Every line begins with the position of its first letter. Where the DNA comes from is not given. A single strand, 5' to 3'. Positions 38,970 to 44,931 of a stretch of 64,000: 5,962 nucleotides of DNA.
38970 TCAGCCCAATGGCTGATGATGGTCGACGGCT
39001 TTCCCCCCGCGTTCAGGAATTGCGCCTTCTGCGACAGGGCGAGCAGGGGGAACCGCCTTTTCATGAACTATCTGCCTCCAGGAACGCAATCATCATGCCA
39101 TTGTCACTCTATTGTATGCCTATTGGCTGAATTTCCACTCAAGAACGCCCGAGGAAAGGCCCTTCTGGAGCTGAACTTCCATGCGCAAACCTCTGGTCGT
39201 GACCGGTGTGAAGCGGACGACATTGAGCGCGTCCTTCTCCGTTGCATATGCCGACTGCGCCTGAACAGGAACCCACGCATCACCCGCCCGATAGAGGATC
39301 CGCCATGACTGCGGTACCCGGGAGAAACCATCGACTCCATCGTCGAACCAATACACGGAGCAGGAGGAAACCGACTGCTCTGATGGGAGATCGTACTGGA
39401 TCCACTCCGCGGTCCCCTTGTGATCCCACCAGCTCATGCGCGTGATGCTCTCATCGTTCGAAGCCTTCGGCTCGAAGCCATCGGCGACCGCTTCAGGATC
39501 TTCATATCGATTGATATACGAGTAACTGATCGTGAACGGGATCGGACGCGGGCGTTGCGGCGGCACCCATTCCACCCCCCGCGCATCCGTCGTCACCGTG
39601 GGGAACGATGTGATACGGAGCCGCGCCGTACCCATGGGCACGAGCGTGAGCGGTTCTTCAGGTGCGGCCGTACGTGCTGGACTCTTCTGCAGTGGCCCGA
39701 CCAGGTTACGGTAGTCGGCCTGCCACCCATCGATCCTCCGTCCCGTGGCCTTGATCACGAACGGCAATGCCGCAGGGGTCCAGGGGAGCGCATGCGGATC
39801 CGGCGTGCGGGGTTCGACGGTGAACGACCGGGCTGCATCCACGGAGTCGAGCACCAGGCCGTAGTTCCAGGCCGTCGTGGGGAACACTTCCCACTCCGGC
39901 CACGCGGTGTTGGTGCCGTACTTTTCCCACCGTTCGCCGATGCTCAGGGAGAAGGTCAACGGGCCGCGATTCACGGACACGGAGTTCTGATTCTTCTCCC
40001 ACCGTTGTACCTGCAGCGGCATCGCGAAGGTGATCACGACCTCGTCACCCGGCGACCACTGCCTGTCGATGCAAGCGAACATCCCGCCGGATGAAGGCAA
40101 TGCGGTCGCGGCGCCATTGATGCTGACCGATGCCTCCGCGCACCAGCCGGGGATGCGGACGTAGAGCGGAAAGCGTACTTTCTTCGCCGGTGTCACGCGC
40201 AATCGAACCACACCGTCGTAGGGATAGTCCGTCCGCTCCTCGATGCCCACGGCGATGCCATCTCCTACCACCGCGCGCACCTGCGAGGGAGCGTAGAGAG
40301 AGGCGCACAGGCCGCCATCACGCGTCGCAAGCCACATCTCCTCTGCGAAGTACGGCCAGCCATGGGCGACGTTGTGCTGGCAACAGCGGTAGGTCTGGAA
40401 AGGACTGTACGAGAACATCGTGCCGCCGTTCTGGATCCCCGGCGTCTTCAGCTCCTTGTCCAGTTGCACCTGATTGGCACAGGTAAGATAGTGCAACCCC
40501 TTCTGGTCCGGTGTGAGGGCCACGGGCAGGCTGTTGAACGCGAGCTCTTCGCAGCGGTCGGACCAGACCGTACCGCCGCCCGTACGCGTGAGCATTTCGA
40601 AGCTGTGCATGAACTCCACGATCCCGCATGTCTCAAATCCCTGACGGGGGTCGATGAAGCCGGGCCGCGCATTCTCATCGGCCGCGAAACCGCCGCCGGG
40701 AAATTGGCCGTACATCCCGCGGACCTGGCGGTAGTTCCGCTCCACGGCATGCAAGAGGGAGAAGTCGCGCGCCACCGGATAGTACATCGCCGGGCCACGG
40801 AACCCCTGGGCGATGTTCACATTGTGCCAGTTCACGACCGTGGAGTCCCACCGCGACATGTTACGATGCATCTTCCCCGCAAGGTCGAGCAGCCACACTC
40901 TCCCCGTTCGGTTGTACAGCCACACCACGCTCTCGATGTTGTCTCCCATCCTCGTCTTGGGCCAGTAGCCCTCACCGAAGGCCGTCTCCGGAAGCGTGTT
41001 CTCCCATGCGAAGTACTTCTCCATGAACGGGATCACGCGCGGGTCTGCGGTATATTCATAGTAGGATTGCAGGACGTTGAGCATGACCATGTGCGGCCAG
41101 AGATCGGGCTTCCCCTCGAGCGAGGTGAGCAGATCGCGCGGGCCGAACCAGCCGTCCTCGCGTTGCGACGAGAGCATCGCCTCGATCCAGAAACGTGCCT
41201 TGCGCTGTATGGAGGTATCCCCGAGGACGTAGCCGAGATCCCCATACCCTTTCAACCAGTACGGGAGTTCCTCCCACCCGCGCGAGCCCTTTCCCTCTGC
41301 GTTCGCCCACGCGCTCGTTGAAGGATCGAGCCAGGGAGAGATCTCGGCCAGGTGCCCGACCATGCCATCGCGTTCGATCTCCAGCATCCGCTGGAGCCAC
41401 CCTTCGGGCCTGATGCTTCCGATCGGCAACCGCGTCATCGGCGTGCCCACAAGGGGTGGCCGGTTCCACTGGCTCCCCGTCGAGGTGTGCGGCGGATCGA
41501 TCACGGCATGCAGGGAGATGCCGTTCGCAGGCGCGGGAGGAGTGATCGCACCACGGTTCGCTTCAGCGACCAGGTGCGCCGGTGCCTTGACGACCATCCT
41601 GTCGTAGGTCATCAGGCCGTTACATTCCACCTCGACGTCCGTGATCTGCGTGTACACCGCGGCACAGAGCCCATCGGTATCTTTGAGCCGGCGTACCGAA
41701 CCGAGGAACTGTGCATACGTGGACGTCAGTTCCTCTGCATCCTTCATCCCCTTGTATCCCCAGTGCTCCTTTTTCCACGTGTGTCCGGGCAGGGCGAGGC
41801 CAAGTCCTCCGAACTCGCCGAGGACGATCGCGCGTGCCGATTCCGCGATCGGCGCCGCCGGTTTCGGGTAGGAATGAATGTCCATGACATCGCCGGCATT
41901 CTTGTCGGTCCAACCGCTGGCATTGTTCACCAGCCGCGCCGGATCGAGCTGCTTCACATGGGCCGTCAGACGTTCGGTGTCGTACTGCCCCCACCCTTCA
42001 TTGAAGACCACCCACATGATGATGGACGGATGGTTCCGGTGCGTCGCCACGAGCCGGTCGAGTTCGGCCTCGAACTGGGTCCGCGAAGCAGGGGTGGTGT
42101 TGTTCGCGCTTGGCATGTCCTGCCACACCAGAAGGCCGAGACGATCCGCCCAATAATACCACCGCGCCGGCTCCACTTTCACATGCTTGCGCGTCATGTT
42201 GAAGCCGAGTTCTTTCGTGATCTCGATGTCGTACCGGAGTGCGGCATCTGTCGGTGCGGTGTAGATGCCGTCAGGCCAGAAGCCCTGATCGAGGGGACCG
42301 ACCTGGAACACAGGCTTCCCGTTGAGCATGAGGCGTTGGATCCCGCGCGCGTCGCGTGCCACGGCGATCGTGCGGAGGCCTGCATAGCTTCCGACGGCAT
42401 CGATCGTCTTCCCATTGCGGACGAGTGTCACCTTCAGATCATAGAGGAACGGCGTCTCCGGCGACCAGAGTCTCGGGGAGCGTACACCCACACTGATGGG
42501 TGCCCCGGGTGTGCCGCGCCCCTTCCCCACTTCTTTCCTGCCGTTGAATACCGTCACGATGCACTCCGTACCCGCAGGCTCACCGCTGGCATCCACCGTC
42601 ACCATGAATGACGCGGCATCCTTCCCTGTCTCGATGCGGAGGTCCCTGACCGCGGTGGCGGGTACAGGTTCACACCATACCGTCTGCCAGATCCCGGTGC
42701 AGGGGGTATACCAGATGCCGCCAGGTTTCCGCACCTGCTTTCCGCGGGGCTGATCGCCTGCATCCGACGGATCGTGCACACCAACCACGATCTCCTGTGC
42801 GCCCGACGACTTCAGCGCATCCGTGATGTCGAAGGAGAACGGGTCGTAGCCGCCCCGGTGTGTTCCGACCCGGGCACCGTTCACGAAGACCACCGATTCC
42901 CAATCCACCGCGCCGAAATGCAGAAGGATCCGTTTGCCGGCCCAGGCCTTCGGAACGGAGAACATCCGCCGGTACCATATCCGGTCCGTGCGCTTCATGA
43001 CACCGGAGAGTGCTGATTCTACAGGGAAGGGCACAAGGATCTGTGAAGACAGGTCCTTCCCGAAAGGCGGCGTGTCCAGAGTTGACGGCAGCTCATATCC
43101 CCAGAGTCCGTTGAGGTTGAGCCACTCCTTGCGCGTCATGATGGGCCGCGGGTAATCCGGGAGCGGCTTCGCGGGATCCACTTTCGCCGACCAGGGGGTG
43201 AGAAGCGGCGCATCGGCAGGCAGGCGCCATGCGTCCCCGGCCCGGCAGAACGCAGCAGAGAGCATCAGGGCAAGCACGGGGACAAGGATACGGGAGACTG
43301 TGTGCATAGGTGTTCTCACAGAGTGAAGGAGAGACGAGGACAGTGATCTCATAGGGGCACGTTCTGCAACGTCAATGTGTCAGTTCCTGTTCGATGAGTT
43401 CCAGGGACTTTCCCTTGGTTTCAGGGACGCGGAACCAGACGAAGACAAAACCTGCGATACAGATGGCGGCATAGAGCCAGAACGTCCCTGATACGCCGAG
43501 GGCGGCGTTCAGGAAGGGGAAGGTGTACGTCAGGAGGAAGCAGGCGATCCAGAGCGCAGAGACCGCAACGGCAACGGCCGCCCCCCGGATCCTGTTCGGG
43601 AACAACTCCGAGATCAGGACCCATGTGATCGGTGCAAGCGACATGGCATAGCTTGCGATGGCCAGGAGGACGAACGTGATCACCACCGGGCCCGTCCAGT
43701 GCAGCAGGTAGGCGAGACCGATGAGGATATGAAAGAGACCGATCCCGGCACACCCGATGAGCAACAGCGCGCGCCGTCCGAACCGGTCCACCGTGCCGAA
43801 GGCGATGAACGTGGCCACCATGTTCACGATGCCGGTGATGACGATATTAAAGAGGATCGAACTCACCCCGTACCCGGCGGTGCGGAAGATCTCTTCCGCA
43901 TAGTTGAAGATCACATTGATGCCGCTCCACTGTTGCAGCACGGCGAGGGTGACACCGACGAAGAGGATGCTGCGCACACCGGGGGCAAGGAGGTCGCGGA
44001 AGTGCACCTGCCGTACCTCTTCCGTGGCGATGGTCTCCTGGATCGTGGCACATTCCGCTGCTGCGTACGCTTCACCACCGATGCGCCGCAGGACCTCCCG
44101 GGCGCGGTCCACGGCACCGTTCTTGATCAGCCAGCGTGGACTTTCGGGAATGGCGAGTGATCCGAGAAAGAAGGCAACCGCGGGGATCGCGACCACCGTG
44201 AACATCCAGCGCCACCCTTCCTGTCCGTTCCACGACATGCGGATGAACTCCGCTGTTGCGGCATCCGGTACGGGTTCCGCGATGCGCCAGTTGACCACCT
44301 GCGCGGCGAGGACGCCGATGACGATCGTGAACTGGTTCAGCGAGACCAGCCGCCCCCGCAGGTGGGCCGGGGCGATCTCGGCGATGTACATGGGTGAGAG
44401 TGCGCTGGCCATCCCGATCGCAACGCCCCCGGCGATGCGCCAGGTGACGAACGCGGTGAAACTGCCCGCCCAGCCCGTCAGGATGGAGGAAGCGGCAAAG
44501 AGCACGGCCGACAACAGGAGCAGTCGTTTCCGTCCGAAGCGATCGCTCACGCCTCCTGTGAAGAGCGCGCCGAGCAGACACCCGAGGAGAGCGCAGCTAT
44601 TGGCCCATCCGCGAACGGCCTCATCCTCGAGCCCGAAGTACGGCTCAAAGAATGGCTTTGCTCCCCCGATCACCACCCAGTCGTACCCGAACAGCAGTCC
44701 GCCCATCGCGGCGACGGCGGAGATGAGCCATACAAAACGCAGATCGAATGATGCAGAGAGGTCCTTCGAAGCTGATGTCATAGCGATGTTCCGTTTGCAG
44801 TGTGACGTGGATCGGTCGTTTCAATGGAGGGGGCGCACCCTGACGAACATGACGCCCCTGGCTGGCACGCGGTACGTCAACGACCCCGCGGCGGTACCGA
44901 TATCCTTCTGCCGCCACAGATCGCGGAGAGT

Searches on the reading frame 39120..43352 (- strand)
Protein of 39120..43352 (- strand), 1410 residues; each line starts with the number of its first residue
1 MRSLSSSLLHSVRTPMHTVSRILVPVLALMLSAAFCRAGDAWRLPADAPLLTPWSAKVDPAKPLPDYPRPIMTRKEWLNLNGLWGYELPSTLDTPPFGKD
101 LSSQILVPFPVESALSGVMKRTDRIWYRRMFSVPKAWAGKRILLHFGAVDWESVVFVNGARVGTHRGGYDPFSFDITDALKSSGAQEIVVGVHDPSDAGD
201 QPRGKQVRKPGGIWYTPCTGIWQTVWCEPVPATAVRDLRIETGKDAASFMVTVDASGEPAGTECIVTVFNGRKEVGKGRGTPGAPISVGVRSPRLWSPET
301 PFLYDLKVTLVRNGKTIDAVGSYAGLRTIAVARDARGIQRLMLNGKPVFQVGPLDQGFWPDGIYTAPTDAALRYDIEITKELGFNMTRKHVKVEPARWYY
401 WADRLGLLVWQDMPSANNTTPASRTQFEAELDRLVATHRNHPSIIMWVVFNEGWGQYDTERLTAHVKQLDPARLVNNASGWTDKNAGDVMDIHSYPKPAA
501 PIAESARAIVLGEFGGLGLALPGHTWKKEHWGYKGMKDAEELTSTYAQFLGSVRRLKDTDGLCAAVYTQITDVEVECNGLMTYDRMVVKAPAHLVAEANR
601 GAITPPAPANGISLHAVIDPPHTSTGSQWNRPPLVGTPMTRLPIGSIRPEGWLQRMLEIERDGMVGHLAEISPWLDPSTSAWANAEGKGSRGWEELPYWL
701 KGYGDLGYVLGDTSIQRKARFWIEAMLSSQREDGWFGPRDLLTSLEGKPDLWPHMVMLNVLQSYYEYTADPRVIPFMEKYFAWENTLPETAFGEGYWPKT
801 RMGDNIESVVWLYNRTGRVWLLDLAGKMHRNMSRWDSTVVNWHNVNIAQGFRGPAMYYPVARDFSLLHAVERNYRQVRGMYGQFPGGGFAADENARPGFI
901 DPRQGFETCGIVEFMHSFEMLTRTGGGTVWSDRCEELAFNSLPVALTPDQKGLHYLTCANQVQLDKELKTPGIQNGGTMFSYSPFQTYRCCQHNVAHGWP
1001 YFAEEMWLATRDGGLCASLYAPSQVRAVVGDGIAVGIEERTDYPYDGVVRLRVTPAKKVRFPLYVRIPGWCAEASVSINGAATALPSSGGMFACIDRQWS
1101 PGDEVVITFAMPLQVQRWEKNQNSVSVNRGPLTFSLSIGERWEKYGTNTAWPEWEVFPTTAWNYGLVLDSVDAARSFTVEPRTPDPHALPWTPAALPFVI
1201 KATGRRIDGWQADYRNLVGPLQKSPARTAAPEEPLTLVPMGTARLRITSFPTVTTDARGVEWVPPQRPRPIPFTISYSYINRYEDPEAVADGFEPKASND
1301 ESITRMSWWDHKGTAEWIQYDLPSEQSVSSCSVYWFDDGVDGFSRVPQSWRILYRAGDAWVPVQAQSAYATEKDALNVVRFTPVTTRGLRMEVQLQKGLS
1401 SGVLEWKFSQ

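Call 11: search_protein_families(library=pfam, proteins=[window:39120-43352:-])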
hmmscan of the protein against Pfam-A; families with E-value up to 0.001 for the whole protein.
window:39120-43352:- (1410 aa): 8 families
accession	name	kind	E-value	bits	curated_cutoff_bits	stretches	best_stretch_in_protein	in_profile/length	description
PF07944.18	Beta-AFase-like_GH127_cat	-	5.3e-33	115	24.9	1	696-1003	60-375/376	Beta-L-arabinofuranosidase, GH127 catalytic domain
PF20736.2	Glyco_hydro127M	-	3.1e-20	72.5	24.2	1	1015-1111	2-95/95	Beta-L-arabinofuranosidase, GH127 middle domain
PF02837.24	Glyco_hydro_2_N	-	1e-13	52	28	1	109-197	51-138/169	Glycosyl hydrolases family 2, sugar binding domain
PF02836.23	Glyco_hydro_2_C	-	5.3e-13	49.2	21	1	370-491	36-175/302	Glycosyl hydrolases family 2, TIM barrel domain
PF00703.27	Glyco_hydro_2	-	7.5e-11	43.2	23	1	239-327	7-109/109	Glycosyl hydrolases family 2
PF22666.2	Glyco_hydro_2_N2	-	1e-08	35.9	27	1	123-205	48-130/167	Glycosyl hydrolase 2 galactose-binding domain-like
PF22633.2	F5_F8_type_C_2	-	1.2e-06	29.5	27.8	1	1306-1391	9-91/91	NedA-like, galactose-binding domain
PF00754.31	F5_F8_type_C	-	1e-05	26.1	28.2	1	1299-1395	18-114/127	F5/8 type C domain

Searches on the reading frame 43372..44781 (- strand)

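Call 11: search_protein_families(library=pfam, proteins=[window:43372-44781:-])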
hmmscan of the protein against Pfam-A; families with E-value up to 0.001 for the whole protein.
window:43372-44781:- (469 aa): 2 families
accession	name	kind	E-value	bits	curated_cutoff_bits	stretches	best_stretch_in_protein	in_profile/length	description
PF00083.30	Sugar_tr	-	1.1e-114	384.2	22.3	1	22-466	3-451/452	Sugar (and other) transporter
PF07690.21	MFS_1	-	8.7e-36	124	33.4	2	25-416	2-345/347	Major Facilitator Superfamily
